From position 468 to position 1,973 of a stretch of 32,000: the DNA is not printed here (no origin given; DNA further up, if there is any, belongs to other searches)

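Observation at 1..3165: Three tandem, translationally coupled giant pilin-like paralogues: a possible hard-wired PilV-type adhesin repertoire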

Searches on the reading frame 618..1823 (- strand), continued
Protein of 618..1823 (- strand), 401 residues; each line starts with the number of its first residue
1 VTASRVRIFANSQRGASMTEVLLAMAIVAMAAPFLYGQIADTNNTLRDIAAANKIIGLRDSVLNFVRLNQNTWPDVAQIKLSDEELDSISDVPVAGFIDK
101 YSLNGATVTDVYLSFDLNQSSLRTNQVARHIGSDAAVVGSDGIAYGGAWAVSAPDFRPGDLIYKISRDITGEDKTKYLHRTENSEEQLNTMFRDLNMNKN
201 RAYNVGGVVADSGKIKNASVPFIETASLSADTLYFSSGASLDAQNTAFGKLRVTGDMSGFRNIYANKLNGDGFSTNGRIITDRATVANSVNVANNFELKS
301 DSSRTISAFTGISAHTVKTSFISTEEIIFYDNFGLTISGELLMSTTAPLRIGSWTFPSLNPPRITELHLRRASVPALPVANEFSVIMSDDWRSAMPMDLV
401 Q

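Call 59: search_protein_families(library=pfam, proteins=[L047:3292-4596:-, L047:2601-3302:-, L047:973-2601:-, L047:3-944:-, L047:4683-5375:-], max_evalue=0.01)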
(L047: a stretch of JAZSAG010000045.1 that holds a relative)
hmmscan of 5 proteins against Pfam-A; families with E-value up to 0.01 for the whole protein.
L047:3292-4596:- (434 aa): 1 family
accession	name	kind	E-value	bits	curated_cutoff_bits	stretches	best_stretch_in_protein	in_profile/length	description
PF06864.17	PAP_PilO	-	8e-08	32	26.7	1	28-337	2-310/419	Pilin accessory protein (PilO)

L047:2601-3302:- (233 aa): 0 families

L047:973-2601:- (542 aa): 1 family
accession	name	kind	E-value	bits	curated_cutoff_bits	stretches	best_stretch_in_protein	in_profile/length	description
PF00437.27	T2SSE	-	1.6e-61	208.5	24.9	1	127-531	7-370/370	Type II/IV secretion system protein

L047:3-944:- (314 aa): 1 family
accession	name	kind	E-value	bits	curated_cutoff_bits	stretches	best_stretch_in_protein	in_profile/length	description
PF00482.28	T2SSF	-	1.3e-24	87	25.2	2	15-139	2-125/125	Type II secretion system (T2SS), protein F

L047:4683-5375:- (230 aa): 1 family
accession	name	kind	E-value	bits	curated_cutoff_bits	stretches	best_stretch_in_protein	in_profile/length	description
PF03938.19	OmpH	-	3.4e-15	56.9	32.4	1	73-215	1-141/141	Outer membrane protein (OmpH-like)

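Call 61: find_related_loci(query=L047:973-2601:-, collection=metagenome_contigs, flank=10000)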
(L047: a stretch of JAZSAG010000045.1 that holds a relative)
Query L047:973-2601:- (542 aa) in metagenome_contigs; peptide patterns used: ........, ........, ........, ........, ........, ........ (x = any residue, [..] = any of these).
210 stretches matched a pattern; 165 encode a relative of the query (tblastn E <= 1e-3); the best 80 are kept; 80 distinct loci.
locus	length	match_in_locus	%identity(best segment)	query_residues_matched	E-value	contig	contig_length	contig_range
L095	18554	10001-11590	90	13-542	0e+0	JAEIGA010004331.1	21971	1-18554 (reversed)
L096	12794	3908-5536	88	1-542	0e+0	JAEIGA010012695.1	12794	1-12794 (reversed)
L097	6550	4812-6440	88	1-542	0e+0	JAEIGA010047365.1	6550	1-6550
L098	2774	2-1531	91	33-542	0e+0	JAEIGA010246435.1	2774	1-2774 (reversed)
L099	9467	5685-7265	86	16-542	0e+0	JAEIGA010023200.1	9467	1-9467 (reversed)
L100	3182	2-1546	87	28-542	0e+0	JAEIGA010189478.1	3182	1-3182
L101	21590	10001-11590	85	13-542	0e+0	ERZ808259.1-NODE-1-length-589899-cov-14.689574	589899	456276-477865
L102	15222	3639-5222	85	15-542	0e+0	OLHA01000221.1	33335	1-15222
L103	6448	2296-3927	83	7-542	0e+0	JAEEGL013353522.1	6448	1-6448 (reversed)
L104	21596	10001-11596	84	11-542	0e+0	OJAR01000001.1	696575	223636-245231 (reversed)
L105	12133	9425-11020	84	11-542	0e+0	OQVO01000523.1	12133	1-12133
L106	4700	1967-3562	84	11-542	0e+0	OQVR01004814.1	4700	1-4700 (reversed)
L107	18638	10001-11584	84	15-542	0e+0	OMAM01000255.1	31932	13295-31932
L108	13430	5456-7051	84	11-542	0e+0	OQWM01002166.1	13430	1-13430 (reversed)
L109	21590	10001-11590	83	15-542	0e+0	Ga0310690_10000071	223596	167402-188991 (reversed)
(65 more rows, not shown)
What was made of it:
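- The ATPase has 165 relatives in metagenomes (call 61).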

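Call 73: search_solved_structures(query=A3, max_evalue=10)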
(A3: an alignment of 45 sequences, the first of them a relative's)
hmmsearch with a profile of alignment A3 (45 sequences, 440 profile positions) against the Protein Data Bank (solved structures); distinct sequences matched with E-value up to 10: 5.
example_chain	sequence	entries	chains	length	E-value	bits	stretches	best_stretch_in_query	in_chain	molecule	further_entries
7tgg_A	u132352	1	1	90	0.0084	18.2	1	5-71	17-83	Geopilin domain 1 protein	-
9egp_A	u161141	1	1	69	0.013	17.6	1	11-70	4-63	Geopilin domain 1 protein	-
2m7g_A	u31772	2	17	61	0.57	12.1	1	20-71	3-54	Geopilin domain 1 protein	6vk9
3tx1_A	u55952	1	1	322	0.58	12.1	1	412-435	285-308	UDP-N-acetylenolpyruvoylglucosamine reductase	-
6xxd_A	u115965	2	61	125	2.1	10.2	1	20-73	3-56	PilA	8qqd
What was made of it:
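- On Type IV pilin-like proteins (class III signal peptide): The P3 profile's best PDB sequence matches are pilin N-termini at E 0.008-0.013 (call 73).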

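Call 81: search_protein_representatives(alignment_id=A3)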
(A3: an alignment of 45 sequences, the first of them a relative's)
Query: 45 sequences, 440 profile positions. Proteins with E-value up to 0.001 (for the whole library): 314; up to 1e-10: 108; up to 1e-30: 69. The best 150 are listed.
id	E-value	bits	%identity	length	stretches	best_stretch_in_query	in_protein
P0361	2.5e-217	738.4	-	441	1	1-440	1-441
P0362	6.2e-148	509.7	-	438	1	2-439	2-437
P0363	7.9e-140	483.0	-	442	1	2-440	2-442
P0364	1.4e-139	482.1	-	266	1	1-267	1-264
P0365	7.5e-133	460.0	-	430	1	13-437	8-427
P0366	3.2e-127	441.4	-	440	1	7-440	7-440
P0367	9.9e-126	436.5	-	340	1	105-440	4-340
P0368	2.4e-120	418.8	-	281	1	1-282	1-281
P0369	1.8e-117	409.3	-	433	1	13-439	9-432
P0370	1.1e-115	403.4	-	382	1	11-298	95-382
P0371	8.8e-109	380.7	-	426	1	7-437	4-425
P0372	1.0e-107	377.1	-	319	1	3-243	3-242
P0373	1.4e-102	360.2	-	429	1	10-439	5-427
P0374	5.4e-102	358.3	-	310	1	131-440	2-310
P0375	2.4e-100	352.9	-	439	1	1-437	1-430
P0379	3.2e-77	276.7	-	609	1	13-356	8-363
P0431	1.8e-27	112.7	-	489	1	13-246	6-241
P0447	1.7e-15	73.2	-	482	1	10-254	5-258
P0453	4.0e-14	68.7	-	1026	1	14-239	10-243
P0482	7.4e-10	54.7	-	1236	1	11-223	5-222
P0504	1.8e-08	50.1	-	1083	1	4-221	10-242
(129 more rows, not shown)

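Call 84: search_protein_families(library=pfam, alignment_id=A5, max_evalue=0.001)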
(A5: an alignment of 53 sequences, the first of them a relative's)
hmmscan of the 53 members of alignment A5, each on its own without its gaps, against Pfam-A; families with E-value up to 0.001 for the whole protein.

A. member 1, P0431 (489 aa): 0 families

B. families by the number of members that match (of 53 scanned): 6 families
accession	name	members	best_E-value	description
PF04917.17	Shufflon_N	14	3.8e-74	Bacterial shufflon protein, N-terminal constant region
PF07484.17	Collar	2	3.8e-13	Phage Tail Collar Domain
PF04519.19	Bactofilin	2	3.9e-08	Polymer-forming cytoskeletal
PF04790.18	Sarcoglycan_1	1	1.6e-05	Sarcoglycan complex subunit protein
PF10106.14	DUF2345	1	0.00053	Uncharacterized protein conserved in bacteria (DUF2345)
PF00160.26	Pro_isomerase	1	0.00076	Cyclophilin type peptidyl-prolyl cis-trans isomerase/CLD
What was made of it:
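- The P3 profile finds 314 clusters in 1.84e9 proteins; 14 of 53 tail hits are Pfam Shufflon_N, best E 3.8e-74 (calls 81, 84).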

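Call 95: find_encoding_contigs(protein=P0431, flank=10000, max_places=3)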
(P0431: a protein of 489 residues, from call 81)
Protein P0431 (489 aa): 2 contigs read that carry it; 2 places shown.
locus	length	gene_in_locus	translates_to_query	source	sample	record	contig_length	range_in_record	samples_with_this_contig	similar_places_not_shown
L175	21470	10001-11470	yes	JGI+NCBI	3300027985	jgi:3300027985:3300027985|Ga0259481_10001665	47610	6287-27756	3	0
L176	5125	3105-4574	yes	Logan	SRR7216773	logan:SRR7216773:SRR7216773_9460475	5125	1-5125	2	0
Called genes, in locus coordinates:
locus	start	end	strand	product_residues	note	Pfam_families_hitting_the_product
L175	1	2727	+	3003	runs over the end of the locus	?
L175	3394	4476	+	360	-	PF01170:UPF0020 (faint), PF01555:N6_N4_Mtase, PF18755:RAMA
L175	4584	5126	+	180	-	PF00334:NDK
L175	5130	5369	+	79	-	PF02609:Exonuc_VII_S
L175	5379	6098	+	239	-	-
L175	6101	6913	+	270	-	PF00398:RrnaAD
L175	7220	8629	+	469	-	-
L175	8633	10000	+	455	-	-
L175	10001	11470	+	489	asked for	-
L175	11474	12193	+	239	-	PF11967:RecO_N, PF02565:RecO_C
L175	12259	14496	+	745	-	PF00521:DNA_topoisoIV, PF03989:DNA_gyraseA_C (faint)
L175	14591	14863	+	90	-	-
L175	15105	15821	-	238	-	PF04002:RadC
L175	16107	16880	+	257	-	-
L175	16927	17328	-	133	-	-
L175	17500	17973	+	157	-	-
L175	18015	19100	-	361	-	PF00691:OmpA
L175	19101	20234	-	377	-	-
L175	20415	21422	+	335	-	-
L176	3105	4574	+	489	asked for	-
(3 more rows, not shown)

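Call 97: find_encoding_contigs(protein=P0453, flank=10000, max_places=2)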
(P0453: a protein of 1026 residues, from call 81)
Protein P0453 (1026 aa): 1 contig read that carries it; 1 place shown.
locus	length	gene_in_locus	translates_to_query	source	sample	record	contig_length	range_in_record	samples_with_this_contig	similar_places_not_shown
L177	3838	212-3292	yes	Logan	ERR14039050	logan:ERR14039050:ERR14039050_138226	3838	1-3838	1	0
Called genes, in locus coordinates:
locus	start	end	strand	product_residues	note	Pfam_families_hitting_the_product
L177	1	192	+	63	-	?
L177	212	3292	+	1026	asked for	-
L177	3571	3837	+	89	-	?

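Call 99: find_encoding_contigs(protein=P0447, flank=10000, max_places=2)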
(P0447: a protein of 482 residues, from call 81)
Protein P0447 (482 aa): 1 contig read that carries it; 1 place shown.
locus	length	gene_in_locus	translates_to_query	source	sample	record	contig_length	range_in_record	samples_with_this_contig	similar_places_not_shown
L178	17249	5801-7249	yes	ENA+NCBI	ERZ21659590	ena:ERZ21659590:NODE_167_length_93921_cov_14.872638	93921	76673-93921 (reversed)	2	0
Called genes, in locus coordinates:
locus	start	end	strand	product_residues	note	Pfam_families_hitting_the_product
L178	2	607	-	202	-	?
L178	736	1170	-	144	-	PF11154:DUF2934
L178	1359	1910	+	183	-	PF01713:Smr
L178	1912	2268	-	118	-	PF11969:DcpS_C, PF01230:HIT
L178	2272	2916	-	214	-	-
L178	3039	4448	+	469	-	-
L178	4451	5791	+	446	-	-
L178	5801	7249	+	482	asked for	-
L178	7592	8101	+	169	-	-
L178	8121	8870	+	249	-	-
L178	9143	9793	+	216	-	PF00440:TetR_N, PF09209:CecR_C (weak)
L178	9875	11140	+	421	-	PF03349:Toluene_X, PF13568:OMP_b-brl_2 (faint)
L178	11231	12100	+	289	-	-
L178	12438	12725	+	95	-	PF02686:GatC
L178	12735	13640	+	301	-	PF07549:Sec_GG, PF02355:SecD_SecF_C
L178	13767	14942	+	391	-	PF00009:GTP_EFTU, PF03144:GTP_EFTU_D2, PF03143:GTP_EFTU_D3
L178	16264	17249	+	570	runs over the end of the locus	PF03485:Arg_tRNA_synt_N, PF00750:tRNA-synt_1d, PF05746:DALR_1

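Call 100: find_encoding_contigs(protein=P0379, flank=10000, max_places=2)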
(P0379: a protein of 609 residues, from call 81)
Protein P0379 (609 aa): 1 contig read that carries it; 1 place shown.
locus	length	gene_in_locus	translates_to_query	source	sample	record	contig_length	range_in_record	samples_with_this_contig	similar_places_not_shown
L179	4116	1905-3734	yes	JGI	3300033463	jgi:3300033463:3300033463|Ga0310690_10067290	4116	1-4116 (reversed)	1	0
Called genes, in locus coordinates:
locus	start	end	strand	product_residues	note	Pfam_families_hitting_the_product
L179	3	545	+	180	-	?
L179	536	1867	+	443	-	-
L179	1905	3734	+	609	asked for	-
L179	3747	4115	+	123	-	?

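Call 101: find_encoding_contigs(protein=P0482, flank=10000, max_places=2)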
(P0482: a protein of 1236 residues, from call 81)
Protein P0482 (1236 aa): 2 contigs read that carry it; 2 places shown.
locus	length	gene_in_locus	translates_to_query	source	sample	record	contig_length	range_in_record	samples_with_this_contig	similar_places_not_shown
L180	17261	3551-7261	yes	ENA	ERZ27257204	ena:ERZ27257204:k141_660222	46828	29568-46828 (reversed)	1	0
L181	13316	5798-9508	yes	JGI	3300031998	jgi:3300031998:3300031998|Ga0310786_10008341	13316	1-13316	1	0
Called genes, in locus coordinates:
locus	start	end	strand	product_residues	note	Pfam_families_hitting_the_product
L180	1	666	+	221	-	?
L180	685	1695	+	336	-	PF01544:CorA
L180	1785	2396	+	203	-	PF01871:AMMECR1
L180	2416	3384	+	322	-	PF01300:Sua5_yciO_yrdC, PF03481:Sua5_C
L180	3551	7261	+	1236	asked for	-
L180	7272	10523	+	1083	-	-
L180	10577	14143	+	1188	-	-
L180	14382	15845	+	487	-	PF04389:Peptidase_M28 (weak), PF01546:Peptidase_M20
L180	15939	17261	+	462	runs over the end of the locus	PF00209:SNF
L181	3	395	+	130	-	?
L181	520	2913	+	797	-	PF03030:H_PPase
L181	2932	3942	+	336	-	PF01544:CorA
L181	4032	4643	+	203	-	PF01871:AMMECR1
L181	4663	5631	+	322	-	PF01300:Sua5_yciO_yrdC, PF03481:Sua5_C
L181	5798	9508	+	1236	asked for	-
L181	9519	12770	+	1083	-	-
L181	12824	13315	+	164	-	?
